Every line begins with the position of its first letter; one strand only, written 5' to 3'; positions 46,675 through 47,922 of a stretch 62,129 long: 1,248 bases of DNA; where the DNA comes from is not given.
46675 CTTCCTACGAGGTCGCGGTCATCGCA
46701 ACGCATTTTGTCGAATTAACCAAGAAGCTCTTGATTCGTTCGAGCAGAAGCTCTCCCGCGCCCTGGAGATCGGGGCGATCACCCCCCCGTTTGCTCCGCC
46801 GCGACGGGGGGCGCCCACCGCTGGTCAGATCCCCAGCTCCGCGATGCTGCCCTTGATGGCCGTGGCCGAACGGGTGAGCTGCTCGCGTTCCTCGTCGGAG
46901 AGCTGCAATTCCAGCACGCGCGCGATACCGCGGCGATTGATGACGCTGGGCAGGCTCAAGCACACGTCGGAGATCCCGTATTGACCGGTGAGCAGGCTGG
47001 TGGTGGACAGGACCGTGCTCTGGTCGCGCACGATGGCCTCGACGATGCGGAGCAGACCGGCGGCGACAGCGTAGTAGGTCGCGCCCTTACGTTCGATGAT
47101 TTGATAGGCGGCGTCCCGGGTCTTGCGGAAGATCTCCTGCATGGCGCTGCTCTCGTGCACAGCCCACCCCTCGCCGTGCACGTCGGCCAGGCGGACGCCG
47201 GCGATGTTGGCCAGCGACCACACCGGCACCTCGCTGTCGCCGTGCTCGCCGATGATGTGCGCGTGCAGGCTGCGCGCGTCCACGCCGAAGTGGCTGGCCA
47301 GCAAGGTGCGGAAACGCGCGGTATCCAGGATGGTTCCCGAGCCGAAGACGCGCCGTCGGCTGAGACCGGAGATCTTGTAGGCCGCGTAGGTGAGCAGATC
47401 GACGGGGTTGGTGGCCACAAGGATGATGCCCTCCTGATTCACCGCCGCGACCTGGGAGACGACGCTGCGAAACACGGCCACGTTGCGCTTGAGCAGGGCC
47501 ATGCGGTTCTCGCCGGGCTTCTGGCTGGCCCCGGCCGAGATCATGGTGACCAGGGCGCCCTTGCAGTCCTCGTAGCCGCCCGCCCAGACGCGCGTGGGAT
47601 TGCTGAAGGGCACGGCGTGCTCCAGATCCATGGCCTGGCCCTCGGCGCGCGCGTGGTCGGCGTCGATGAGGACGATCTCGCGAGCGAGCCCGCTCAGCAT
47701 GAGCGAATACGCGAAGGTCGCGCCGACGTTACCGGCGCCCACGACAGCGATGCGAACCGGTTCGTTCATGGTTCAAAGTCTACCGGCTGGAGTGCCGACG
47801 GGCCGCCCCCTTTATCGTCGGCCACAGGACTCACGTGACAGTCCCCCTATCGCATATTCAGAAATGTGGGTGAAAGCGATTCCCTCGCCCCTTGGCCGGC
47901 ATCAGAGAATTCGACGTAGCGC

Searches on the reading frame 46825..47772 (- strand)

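Call 52: search_protein_families(library=pfam, proteins=[window:46825-47772:-], max_evalue=0.0001)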
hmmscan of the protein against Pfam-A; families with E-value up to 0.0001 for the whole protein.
window:46825-47772:- (315 aa): 2 families
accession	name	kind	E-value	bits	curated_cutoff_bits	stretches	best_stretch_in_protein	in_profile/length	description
PF00056.29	Ldh_1_N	-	2.5e-41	141.5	27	1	6-144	1-141/141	lactate/malate dehydrogenase, NAD binding domain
PF02866.23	Ldh_1_C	-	7.2e-41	140.5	22.6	1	147-311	1-168/174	lactate/malate dehydrogenase, alpha/beta C-terminal domain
